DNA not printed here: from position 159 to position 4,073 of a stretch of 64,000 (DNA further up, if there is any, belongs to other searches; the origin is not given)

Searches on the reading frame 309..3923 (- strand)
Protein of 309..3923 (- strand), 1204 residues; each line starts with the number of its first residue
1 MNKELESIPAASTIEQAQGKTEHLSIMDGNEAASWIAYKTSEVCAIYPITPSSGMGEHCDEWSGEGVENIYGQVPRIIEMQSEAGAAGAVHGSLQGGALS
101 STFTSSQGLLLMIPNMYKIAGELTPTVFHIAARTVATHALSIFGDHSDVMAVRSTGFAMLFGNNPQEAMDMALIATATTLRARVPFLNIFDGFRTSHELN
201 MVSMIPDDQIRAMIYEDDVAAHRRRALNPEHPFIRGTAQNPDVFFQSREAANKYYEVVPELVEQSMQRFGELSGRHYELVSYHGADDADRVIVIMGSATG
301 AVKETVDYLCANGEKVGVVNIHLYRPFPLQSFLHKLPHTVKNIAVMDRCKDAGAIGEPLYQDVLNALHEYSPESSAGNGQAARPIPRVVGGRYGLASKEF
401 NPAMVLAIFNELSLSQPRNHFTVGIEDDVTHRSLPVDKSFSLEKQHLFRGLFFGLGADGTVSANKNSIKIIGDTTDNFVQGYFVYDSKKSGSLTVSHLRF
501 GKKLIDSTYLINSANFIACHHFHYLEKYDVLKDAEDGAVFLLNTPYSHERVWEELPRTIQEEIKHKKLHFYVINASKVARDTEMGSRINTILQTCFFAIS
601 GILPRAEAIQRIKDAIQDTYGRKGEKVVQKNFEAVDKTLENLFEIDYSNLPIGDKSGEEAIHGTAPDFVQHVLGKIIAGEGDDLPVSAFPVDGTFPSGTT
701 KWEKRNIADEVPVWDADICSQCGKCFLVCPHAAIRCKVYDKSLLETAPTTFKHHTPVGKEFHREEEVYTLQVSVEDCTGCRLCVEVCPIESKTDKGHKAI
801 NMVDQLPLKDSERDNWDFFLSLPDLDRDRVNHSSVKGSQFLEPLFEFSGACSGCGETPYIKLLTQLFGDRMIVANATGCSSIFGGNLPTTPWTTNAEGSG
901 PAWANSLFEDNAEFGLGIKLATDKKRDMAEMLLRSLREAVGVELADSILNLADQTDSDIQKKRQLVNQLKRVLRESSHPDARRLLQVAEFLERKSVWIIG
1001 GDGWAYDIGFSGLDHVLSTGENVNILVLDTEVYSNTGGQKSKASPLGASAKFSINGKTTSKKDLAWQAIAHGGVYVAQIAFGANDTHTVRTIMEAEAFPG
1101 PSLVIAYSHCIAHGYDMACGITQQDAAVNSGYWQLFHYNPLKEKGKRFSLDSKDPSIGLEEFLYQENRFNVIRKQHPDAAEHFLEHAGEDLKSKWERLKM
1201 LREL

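Call 49: search_protein_families(library=pfam, proteins=[window:309-3923:-], max_evalue=0.00001)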
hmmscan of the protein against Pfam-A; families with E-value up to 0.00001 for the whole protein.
window:309-3923:- (1204 aa): 13 families
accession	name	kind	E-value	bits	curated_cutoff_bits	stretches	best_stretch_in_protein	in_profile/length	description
PF01855.24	POR_N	-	2.9e-76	256.7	27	1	37-266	3-230/231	Pyruvate flavodoxin/ferredoxin oxidoreductase, thiamine diP-bdg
PF01558.24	POR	-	9.9e-28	97.9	27.4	1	456-638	1-171/173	Pyruvate ferredoxin/flavodoxin oxidoreductase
PF10371.14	EKR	-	1.3e-24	86.2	27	1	658-708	5-55/55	Domain of unknown function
PF17147.9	PFOR_II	-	1.1e-14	55.1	27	1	288-370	1-81/102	Pyruvate:ferredoxin oxidoreductase core domain II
PF12837.12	Fer4_6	-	4e-10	39.6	25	1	711-734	1-24/24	4Fe-4S binding domain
PF00037.32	Fer4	-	6.4e-09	35.7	21.1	0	712-735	1-24/24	4Fe-4S binding domain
PF14697.11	Fer4_21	-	3.6e-08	33.8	35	0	769-790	33-54/59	4Fe-4S dicluster domain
PF12838.12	Fer4_7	-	1.1e-07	32.6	27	1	719-788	2-49/52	4Fe-4S dicluster domain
PF13484.11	Fer4_16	-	1.4e-07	32.7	30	1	719-789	2-65/66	4Fe-4S double cluster binding domain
PF02775.26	TPP_enzyme_C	-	1.9e-07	31.5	21.9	1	992-1105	45-150/151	Thiamine pyrophosphate enzyme, C-terminal TPP binding domain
PF13187.11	Fer4_9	-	2.2e-07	31.2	27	0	776-855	1-41/52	4Fe-4S dicluster domain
PF13237.11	Fer4_10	-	2.6e-07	30.9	25.5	1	714-788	4-53/53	4Fe-4S dicluster domain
PF13183.11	Fer4_8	-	6.9e-07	30.2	27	1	716-789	2-66/68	4Fe-4S dicluster domain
